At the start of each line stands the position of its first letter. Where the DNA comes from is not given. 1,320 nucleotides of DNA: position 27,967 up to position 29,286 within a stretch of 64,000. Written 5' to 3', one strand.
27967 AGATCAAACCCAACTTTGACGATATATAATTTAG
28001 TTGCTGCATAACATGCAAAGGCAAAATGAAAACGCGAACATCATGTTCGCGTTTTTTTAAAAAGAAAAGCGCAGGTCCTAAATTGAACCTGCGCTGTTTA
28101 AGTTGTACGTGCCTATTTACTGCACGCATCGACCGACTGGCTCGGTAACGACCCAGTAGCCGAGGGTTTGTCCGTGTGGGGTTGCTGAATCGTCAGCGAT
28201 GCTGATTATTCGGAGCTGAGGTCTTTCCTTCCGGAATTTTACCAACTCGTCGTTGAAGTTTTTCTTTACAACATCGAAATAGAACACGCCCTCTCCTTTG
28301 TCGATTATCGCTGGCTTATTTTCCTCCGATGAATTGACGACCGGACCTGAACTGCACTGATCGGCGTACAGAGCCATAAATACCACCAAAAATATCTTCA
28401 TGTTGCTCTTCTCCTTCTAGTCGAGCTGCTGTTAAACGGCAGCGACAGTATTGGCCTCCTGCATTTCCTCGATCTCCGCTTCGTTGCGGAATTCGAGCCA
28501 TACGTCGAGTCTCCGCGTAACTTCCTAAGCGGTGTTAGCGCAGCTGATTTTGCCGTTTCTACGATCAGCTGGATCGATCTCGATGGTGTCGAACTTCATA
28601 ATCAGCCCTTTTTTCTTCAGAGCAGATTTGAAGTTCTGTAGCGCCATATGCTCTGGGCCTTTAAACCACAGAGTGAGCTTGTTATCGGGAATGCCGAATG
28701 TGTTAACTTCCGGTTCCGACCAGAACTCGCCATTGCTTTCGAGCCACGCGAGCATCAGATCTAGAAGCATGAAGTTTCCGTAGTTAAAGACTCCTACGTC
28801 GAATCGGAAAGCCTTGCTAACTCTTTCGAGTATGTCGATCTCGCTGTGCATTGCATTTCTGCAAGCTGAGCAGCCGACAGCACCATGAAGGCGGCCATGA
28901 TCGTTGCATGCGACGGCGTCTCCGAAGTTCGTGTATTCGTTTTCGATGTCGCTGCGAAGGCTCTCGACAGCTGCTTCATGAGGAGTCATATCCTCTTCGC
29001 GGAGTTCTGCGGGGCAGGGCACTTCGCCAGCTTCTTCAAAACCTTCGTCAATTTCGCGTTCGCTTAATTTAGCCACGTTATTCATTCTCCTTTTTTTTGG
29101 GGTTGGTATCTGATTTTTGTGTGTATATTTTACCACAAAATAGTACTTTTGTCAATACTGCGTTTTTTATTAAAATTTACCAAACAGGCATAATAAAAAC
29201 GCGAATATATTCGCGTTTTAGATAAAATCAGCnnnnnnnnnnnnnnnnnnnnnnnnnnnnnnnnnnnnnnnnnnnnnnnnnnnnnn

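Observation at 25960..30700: str operon split: an ~4.7-kb accessory block inserted between fusA and tuf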

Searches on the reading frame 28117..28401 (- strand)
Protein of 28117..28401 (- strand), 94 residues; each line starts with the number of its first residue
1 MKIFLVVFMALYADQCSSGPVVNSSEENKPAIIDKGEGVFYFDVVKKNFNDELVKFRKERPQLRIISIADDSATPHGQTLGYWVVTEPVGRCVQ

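Call 8: search_protein_families(library=pfam, max_evalue=0.1, proteins=[window:28117-28401:-])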
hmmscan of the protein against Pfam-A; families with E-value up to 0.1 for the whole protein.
window:28117-28401:- (94 aa): 0 families

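Call 9: search_protein_families(library=ncbifam, max_evalue=0.1, proteins=[window:28117-28401:-])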
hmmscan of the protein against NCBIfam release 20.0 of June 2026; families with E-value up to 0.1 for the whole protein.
window:28117-28401:- (94 aa): 0 families

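Call 26: search_protein_families(library=phrogs, max_evalue=0.01, proteins=[window:28117-28401:-])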
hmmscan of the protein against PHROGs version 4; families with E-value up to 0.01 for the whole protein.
window:28117-28401:- (94 aa): 0 families

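Call 27: search_protein_families(library=padloc, max_evalue=0.01, proteins=[window:28117-28401:-])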
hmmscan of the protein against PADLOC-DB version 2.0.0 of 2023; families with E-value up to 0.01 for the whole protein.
window:28117-28401:- (94 aa): 0 families

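Call 85: list_cluster_members(proteins=[window:28117-28401:-, window:29233-29616:-, window:29630-29872:-, P0003, window:26891-27292:+, window:23524-23739:-, window:21013-21912:-])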
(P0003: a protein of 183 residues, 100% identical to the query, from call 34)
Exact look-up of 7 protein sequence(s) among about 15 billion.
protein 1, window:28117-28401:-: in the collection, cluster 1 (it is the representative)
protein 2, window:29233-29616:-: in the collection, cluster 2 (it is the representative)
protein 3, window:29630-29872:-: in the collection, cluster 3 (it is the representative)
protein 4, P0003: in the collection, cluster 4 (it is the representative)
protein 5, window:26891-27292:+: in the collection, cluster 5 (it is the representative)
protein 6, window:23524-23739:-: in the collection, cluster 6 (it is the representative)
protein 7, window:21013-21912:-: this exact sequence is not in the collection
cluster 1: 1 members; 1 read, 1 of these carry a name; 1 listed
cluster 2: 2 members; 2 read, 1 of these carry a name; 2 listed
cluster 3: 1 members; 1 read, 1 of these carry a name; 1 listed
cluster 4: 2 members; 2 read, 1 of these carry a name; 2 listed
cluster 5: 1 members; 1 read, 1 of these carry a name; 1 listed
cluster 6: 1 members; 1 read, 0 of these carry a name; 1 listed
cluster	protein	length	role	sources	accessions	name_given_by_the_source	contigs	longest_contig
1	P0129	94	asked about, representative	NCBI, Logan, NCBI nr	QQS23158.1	hypothetical protein IPM19_01155 [bacterium] | MAG: hypothetical protein IPM19_01155 [bacterium]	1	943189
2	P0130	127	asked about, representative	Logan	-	-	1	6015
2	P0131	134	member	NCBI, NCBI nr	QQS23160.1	hypothetical protein IPM19_01165 [bacterium] | MAG: hypothetical protein IPM19_01165 [bacterium]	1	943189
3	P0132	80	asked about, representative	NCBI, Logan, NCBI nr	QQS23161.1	hypothetical protein IPM19_01170 [bacterium] | MAG: hypothetical protein IPM19_01170 [bacterium]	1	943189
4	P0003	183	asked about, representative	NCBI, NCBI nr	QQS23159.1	hypothetical protein IPM19_01160 [bacterium] | MAG: hypothetical protein IPM19_01160 [bacterium]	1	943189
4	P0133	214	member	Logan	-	-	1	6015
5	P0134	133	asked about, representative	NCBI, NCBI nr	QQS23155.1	hypothetical protein IPM19_01140 [bacterium] | MAG: hypothetical protein IPM19_01140 [bacterium]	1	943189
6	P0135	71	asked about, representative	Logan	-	-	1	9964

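Call 88: find_encoding_contigs(protein=P0133, flank=10000, max_places=5)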
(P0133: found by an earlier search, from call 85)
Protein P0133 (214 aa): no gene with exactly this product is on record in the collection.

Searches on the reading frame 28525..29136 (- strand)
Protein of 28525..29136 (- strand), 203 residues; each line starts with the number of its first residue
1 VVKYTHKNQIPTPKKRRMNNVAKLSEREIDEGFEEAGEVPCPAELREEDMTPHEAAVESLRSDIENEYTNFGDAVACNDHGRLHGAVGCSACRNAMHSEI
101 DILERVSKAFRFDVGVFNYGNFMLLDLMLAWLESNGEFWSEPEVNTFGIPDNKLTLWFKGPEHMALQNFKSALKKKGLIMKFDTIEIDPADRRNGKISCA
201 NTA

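Call 8: search_protein_families(library=pfam, max_evalue=0.1, proteins=[window:28525-29136:-])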
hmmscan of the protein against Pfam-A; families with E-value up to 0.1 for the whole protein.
window:28525-29136:- (203 aa): 1 family
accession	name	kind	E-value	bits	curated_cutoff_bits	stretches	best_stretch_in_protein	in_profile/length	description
PF18133.7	HydF_tetramer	-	0.024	14.9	22.6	1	78-123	63-105/118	Hydrogen maturase F tetramerization domain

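Call 9: search_protein_families(library=ncbifam, max_evalue=0.1, proteins=[window:28525-29136:-])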
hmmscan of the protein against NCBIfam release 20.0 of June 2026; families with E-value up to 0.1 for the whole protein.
window:28525-29136:- (203 aa): 0 families

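Call 13: find_encoding_contigs(protein=window:28525-29136:-, flank=10000, max_places=10)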
Protein window:28525-29136:- (203 aa): no gene with exactly this product is on record in the collection.

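Call 14: find_encoding_contigs(protein=window:28525-29085:-, flank=10000, max_places=10)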
Protein window:28525-29085:- (186 aa): no gene with exactly this product is on record in the collection.

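Call 26: search_protein_families(library=phrogs, max_evalue=0.01, proteins=[window:28525-29085:-])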
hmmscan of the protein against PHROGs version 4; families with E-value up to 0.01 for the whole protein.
window:28525-29085:- (186 aa): 0 families

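Call 27: search_protein_families(library=padloc, max_evalue=0.01, proteins=[window:28525-29085:-])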
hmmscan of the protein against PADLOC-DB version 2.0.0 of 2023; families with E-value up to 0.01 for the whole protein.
window:28525-29085:- (186 aa): 0 families

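Call 34: search_protein_representatives(protein=window:28525-29085:-)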
Query: 186 residues. Proteins with E-value up to 0.001 (for the whole library): 6; up to 1e-10: 3; up to 1e-30: 2. The best 6 are listed.
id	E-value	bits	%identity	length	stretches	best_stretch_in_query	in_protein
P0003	3.0e-121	418.2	100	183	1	5-186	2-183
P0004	1.2e-39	152.3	49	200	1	5-167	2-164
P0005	7.7e-12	61.6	32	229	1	28-167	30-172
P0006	3.5e-10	56.2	31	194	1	6-167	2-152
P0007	2.5e-08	50.1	37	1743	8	141-177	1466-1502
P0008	1.0e-06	44.9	36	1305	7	142-179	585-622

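Call 36: find_encoding_contigs(protein=P0004, flank=10000, max_places=5)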
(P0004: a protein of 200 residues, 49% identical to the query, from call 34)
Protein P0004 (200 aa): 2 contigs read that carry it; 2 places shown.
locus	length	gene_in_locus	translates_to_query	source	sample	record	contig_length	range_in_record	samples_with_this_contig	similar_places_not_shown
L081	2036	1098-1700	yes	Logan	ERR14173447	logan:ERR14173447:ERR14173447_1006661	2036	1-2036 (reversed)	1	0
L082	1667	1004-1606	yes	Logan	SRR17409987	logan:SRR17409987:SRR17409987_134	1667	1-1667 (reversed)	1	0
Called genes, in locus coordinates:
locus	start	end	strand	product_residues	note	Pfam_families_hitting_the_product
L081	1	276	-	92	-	?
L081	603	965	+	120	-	-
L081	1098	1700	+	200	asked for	-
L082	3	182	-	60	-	?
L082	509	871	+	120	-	-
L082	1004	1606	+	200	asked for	-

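Call 39: find_encoding_contigs(protein=P0005, flank=10000, max_places=5)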
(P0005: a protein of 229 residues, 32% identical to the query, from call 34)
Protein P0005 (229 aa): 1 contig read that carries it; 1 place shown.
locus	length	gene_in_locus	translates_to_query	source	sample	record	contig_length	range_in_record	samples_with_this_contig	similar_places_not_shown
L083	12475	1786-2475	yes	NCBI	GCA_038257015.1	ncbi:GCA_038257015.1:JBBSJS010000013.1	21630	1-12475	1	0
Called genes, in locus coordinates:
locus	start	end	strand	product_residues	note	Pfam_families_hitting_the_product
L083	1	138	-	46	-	?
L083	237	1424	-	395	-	PF00009:GTP_EFTU, PF03144:GTP_EFTU_D2, PF03143:GTP_EFTU_D3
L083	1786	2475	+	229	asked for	-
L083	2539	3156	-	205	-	-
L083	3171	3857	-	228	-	-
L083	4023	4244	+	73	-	-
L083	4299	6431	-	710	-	PF00009:GTP_EFTU, PF03144:GTP_EFTU_D2, PF22042:EF-G_D2, PF14492:EFG_III, PF16658:RF3_C (weak), PF03764:EFG_IV, PF00679:EFG_C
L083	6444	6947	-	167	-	PF00177:Ribosomal_S7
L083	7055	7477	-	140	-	PF00164:Ribosom_S12_S23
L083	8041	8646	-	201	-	PF02163:Peptidase_M50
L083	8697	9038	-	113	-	-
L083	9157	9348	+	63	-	PF00830:Ribosomal_L28 (weak)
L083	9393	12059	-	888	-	PF00690:Cation_ATPase_N, PF00122:E1-E2_ATPase, PF00702:Hydrolase, PF13246:Cation_ATPase, PF00689:Cation_ATPase_C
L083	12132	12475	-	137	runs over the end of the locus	PF08570:DUF1761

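Call 40: find_encoding_contigs(protein=P0006, flank=10000, max_places=5)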
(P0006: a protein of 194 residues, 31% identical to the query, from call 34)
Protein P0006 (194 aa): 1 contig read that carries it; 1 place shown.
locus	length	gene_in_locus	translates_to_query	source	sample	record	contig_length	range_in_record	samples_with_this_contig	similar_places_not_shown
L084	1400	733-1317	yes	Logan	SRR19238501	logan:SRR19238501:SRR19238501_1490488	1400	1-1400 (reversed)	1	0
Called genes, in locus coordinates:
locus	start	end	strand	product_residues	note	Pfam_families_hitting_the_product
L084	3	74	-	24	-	?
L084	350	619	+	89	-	-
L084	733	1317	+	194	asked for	-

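Call 73: predict_structure(alignment_id=A6)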
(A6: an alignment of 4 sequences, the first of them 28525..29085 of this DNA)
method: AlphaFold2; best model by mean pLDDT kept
length: 186 residues; sequences in the alignment: 4
mean_pLDDT: 60.1   pTM: 0.52
mean pLDDT of the five models: 60.1, 56.8, 56.1, 55.6, 54.2
residues with pLDDT >= 90: 0; 70-90: 55; 50-70: 75; < 50: 56
segments of 3 or more residues with pLDDT < 50: 1-8, 20-30, 54-57, 67-70, 125-127, 165-186
pLDDT, mean of each block of 10 residues (from residue 1): 43 51 42 76 83 52 50 69 84 70 77 65 51 56 65 69 48 44 38
secondary structure, 60 per line:
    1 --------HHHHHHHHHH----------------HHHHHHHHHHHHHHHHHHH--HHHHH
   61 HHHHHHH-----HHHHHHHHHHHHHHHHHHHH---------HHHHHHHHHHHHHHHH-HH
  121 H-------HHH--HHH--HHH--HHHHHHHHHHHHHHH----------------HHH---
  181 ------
elements in order: H9-18 H35-53 H56-67 H73-92 H102-117 H144-158

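Call 77: fold_search(model_id=the predicted structure, library=pdb)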
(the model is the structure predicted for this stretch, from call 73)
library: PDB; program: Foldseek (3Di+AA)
matches with E <= 10: 48; with E <= 0.001: 0
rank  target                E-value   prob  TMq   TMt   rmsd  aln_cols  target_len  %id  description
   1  5mwn_C                2.2e+00  0.08  0.19  0.13  12.9       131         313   14  Structure of the EAEC T6SS component TssK N-terminal domain in complex with llama nanobodies nbK18 and nbK27 (released 2017-06-28)
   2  8rsr                  2.7e+00  0.03  0.14  0.08  16.3       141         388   13  Crystal structure of marine actinobacteria clade rhodopsin (MAR) - human GTPase Arf1 (L8K,Q71L) chimera; N state (released 2025-04-02)
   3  4glt_C                2.9e+00  0.05  0.16  0.15  12.3       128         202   15  Crystal structure of glutathione s-transferase MFLA_2116 (target EFI-507160) from methylobacillus flagellatus kt with  (released 2012-08-29)
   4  2y39                  3.0e+00  0.04  0.14  0.18  12.6       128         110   14  Ni-bound form of Cupriavidus metallidurans CH34 CnrXs (released 2011-03-30)
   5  2dhr_B                3.4e+00  0.07  0.19  0.10  13.3       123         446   11  Whole cytosolic region of ATP-dependent metalloprotease FtsH (G399L) (released 2006-06-27)
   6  7b5s_H                3.8e+00  0.04  0.16  0.15  16.1       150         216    9  Ubiquitin ligation to F-box protein substrates by SCF-RBR E3-E3 super-assembly: CUL1-RBX1-ARIH1 Ariadne. Transition St (released 2021-02-10)
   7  5y6p_iG               5.0e+00  0.04  0.20  0.23  14.3       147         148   14  Structure of the phycobilisome from the red alga Griffithsia pacifica (released 2017-11-15)
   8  4gqs_D                5.0e+00  0.03  0.16  0.08  12.8       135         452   12  Structure of Human Microsomal Cytochrome P450 (CYP) 2C19 (released 2012-11-14)
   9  3rx6                  5.0e+00  0.02  0.11  0.11  17.5       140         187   14  Crystal structure of Polarity Suppression protein from Enterobacteria phage P4 (released 2012-07-25)
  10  3epv_A                5.3e+00  0.04  0.16  0.22  20.6       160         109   13  X-ray Structure of the Metal-sensor CnrX in both the Apo- and Copper-bound Forms (released 2008-11-25)
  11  5m30_A                5.3e+00  0.04  0.18  0.13  12.2       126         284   12  Structure of TssK from T6SS EAEC in complex with nanobody nb18 (released 2017-06-21)
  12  3gdj_A                5.3e+00  0.02  0.16  0.19  15.0       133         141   10  Crystal structure determination of camel(Camelus dromedarius)hemoglobin at 2 angstrom resolution (released 2010-03-02)
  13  4fzs_A                5.3e+00  0.02  0.13  0.11  25.7       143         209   14  Structure of human SNX1 BAR domain (released 2013-07-10)
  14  3lxz_A                5.6e+00  0.02  0.14  0.13  19.7       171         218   14  Structure of probable Glutathione S-transferase(PP0183) from Pseudomonas putida (released 2010-03-09)
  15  9wg7_P2               6.0e+00  0.03  0.20  0.22  20.1       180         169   12  The structure of phycobilisome with a bicylindrical core from the cyanobacterium Synechococcus elongatus PCC 7942 (released 2026-04-01)
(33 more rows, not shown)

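Call 80: search_protein_families(library=pfam, max_evalue=0.001, proteins=[P0007, P0008, P0004, P0005])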
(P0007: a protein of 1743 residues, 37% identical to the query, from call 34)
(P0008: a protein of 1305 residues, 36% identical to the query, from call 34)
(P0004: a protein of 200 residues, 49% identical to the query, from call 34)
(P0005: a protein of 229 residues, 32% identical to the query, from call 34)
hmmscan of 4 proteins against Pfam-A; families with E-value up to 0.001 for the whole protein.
P0007 (1743 aa): 7 families
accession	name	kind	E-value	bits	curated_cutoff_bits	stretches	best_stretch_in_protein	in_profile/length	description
PF07523.18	Big_3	-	0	1113.6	21.2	16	1236-1303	1-68/68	Bacterial Ig-like domain (group 3)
PF16403.11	Bact_surface_Ig-like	-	6.9e-65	215.5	27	8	429-479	10-56/71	Bacterial surface protein, Ig-like domain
PF06458.18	MucBP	-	5.6e-19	69.1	23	1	1611-1672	1-62/63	MucBP domain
PF09898.14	DUF2125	-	1.1e-08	35.4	24.2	0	1351-1437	147-243/319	Uncharacterized protein conserved in bacteria (DUF2125)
PF08127.18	Propeptide_C1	-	7.6e-07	29.4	32.7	0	804-812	15-23/40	Peptidase family C1 propeptide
PF00746.26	Gram_pos_anchor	-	1e-06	29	20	1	1703-1739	4-40/43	LPXTG cell wall anchor motif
PF18877.6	SSSPR-51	-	1.4e-05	25.2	27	1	1612-1672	1-46/48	SSSPR-51 domain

P0008 (1305 aa): 7 families
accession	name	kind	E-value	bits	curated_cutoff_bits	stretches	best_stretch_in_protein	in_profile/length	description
PF07523.18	Big_3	-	1.5e-193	627.9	21.2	10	502-569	1-68/68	Bacterial Ig-like domain (group 3)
PF06458.18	MucBP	-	1.6e-25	90.1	23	2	1172-1234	1-63/63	MucBP domain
PF16403.11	Bact_surface_Ig-like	-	4.2e-19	68.8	27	0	506-569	8-69/71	Bacterial surface protein, Ig-like domain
PF12799.13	LRR_4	-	9.5e-10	38.9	27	1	201-241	1-42/44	Leucine Rich repeats (2 copies)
PF22544.2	HYDIN_VesB_CFA65-like_Ig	-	6.7e-08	33.1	25.5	0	531-598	2-73/100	HYDIN/CFA65/VesB-like, Ig-like domain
PF08127.18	Propeptide_C1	-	4.8e-06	26.9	32.7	0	1104-1116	13-24/40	Peptidase family C1 propeptide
PF23952.1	LRR_EndoS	-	4.8e-05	24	27.9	1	109-233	1-116/116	Endo-beta-N-acetylglucosaminidase EndoS LRR domain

P0004 (200 aa): 0 families

P0005 (229 aa): 0 families

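Call 109: find_related_loci(query=A6, collection=viral_contigs, flank=5000)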
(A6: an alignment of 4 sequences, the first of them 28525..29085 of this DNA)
Query A6 (186 aa) in viral_contigs; peptide patterns used: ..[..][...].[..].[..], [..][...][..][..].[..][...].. (x = any residue, [..] = any of these).
36 stretches matched a pattern, but none encodes a relative of the query by tblastn (E <= 1e-3).
